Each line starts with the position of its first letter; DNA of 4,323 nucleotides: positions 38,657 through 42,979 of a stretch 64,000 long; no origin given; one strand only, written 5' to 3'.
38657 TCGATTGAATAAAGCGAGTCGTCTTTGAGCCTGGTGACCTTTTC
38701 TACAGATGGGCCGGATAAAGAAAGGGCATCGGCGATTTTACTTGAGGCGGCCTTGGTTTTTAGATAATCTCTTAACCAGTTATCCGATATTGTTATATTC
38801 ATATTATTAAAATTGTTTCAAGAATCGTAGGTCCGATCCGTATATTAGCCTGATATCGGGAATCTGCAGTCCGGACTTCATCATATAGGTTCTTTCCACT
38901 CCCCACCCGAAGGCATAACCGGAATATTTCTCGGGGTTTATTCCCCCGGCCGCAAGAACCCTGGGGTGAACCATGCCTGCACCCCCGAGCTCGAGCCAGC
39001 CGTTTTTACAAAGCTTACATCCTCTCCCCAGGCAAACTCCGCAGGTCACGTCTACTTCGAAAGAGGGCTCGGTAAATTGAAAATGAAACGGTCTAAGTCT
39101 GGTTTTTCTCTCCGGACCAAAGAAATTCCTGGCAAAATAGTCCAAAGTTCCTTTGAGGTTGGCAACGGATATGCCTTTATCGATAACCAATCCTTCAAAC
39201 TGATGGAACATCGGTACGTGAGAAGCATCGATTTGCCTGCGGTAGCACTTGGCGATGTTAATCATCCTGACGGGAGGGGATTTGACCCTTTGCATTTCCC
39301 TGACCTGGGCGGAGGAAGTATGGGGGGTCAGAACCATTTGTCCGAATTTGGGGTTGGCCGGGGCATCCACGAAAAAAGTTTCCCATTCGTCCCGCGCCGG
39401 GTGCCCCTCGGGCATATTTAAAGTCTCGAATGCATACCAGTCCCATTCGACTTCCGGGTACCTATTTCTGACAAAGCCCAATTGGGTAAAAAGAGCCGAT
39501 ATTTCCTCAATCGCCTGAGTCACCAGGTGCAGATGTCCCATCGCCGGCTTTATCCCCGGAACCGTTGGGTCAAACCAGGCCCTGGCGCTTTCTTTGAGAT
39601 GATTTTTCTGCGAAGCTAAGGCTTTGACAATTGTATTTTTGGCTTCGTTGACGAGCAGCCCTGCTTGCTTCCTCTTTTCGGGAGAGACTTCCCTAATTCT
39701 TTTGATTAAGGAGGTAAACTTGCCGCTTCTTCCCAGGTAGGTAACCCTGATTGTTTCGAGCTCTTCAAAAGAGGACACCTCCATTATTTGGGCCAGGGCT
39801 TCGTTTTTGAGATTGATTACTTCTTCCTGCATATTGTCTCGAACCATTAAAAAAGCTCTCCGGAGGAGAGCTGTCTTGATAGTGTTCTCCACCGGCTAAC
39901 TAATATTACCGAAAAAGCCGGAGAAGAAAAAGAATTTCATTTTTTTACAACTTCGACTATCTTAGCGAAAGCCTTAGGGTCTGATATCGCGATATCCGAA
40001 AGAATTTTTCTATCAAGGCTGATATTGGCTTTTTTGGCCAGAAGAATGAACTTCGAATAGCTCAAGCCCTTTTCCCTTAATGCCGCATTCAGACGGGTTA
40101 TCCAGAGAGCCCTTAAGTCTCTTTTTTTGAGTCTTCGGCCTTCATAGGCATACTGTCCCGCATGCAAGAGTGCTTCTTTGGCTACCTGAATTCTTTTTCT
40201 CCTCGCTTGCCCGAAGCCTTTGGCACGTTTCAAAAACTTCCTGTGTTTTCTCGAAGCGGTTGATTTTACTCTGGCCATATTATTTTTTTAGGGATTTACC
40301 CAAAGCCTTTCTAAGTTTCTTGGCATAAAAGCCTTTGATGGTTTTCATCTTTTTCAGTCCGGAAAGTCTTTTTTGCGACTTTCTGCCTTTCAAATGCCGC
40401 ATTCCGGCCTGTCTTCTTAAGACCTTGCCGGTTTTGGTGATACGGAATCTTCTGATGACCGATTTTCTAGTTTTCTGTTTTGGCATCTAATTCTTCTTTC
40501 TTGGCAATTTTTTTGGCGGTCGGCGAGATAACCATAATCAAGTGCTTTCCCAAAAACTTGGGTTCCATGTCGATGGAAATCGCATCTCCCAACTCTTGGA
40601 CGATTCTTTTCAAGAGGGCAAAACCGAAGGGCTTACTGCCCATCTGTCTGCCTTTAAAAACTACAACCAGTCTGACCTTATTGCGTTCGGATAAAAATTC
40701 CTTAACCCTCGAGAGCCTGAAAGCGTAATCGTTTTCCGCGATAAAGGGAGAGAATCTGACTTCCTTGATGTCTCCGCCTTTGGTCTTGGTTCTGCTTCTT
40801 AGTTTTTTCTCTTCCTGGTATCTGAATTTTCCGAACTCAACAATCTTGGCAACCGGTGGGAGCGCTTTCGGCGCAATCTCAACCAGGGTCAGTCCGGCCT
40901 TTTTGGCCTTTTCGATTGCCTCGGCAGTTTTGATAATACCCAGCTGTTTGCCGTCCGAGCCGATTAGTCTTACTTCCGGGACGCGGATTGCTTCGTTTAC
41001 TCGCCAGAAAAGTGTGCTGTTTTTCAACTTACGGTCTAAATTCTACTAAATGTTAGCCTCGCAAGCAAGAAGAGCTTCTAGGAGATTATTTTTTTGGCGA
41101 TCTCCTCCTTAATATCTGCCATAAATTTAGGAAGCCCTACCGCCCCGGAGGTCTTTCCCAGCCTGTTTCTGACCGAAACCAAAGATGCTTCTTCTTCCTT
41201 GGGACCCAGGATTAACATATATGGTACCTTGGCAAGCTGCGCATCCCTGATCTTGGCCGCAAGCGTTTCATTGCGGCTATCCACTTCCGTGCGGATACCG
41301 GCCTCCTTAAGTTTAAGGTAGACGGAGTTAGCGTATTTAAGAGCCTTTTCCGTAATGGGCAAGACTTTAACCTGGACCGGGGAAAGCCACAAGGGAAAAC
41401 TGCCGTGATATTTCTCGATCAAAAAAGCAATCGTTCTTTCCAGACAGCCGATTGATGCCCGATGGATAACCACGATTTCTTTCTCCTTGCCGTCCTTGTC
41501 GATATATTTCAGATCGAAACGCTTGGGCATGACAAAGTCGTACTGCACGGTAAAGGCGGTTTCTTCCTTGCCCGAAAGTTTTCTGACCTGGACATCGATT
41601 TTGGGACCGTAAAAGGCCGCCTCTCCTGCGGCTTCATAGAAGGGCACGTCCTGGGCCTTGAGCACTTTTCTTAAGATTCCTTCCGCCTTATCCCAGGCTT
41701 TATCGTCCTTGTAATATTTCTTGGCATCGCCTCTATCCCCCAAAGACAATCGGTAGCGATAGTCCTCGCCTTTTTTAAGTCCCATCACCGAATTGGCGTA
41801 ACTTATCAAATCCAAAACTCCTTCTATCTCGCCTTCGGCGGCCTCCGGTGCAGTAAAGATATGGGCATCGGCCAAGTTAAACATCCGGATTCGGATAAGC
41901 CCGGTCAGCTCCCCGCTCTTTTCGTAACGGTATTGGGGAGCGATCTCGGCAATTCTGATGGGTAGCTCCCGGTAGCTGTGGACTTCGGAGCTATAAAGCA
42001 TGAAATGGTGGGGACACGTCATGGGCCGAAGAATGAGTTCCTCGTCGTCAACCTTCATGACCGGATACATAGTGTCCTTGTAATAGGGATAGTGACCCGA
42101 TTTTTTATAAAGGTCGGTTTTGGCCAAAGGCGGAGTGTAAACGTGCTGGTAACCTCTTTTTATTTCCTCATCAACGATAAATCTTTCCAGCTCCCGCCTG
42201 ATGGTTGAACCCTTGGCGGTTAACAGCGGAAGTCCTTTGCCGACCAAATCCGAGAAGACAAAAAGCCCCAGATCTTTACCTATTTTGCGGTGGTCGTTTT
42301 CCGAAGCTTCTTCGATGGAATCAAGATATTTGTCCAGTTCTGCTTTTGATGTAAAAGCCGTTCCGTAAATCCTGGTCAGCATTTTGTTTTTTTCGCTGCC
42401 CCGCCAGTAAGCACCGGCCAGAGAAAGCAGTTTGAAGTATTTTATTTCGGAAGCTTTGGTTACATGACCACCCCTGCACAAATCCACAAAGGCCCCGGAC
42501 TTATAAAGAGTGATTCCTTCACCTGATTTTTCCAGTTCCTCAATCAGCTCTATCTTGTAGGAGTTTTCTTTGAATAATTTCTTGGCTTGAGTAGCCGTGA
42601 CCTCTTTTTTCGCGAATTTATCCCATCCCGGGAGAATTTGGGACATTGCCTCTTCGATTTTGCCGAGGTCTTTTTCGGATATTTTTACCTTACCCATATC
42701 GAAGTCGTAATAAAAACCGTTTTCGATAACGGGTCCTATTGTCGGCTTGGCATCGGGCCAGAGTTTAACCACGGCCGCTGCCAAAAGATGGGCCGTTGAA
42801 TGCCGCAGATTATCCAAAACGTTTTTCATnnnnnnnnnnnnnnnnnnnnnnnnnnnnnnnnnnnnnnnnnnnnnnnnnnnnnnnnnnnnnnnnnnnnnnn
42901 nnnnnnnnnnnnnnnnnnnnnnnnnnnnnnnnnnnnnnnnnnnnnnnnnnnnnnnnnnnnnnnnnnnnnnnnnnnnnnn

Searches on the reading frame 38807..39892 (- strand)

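Call 75: search_protein_families(library=pfam, proteins=[window:38807-39892:-], max_evalue=0.0001)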
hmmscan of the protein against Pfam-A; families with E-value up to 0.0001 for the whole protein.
window:38807-39892:- (361 aa): 2 families
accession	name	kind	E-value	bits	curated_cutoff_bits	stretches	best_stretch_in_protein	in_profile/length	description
PF01409.25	tRNA-synt_2d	-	1.3e-79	267.6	19.8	1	108-361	3-246/246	tRNA synthetases class II core domain (F)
PF02912.23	Phe_tRNA-synt_N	-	2.8e-18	66.1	22.3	1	41-104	2-65/69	Aminoacyl tRNA synthetase class II, N-terminal domain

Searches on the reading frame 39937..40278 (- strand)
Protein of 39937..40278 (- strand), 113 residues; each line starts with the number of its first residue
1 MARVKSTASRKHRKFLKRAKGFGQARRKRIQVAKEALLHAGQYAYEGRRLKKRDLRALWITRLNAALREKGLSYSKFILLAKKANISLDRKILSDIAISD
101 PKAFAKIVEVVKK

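Call 36: search_protein_families(library=pfam, proteins=[window:39937-40278:-], max_evalue=0.001)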
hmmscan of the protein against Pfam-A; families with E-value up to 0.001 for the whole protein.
window:39937-40278:- (113 aa): 1 family
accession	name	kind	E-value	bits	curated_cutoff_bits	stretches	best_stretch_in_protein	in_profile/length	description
PF00453.23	Ribosomal_L20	-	6.2e-36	123.2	30.8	1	6-107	6-107/107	Ribosomal protein L20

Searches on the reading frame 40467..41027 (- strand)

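Call 36: search_protein_families(library=pfam, proteins=[window:40467-41027:-], max_evalue=0.001)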
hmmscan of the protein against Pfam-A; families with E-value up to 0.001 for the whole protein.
window:40467-41027:- (186 aa): 2 families
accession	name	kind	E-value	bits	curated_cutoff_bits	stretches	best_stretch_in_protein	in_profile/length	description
PF05198.21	IF3_N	-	3.2e-28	98.1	26.9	1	10-78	1-69/70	Translation initiation factor IF-3, N-terminal domain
PF00707.27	IF3_C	-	2.8e-24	85.3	34.8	1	86-169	2-85/86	Translation initiation factor IF-3, C-terminal domain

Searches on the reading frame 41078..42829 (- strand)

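Call 75: search_protein_families(library=pfam, proteins=[window:41078-42829:-], max_evalue=0.0001)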
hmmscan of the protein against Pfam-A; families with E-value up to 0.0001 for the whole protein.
window:41078-42829:- (583 aa): 3 families
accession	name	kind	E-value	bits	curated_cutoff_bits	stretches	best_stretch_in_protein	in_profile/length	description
PF00587.30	tRNA-synt_2b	-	1.1e-34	120.5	29.3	1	260-474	6-179/179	tRNA synthetase class II core domain (G, H, P, S and T)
PF03129.25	HGTP_anticodon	-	7.3e-21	74.6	21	1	486-575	1-93/94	Anticodon binding domain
PF07973.19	tRNA_SAD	-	2e-13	50.5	24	1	106-155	1-44/44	Threonyl and Alanyl tRNA synthetase second additional domain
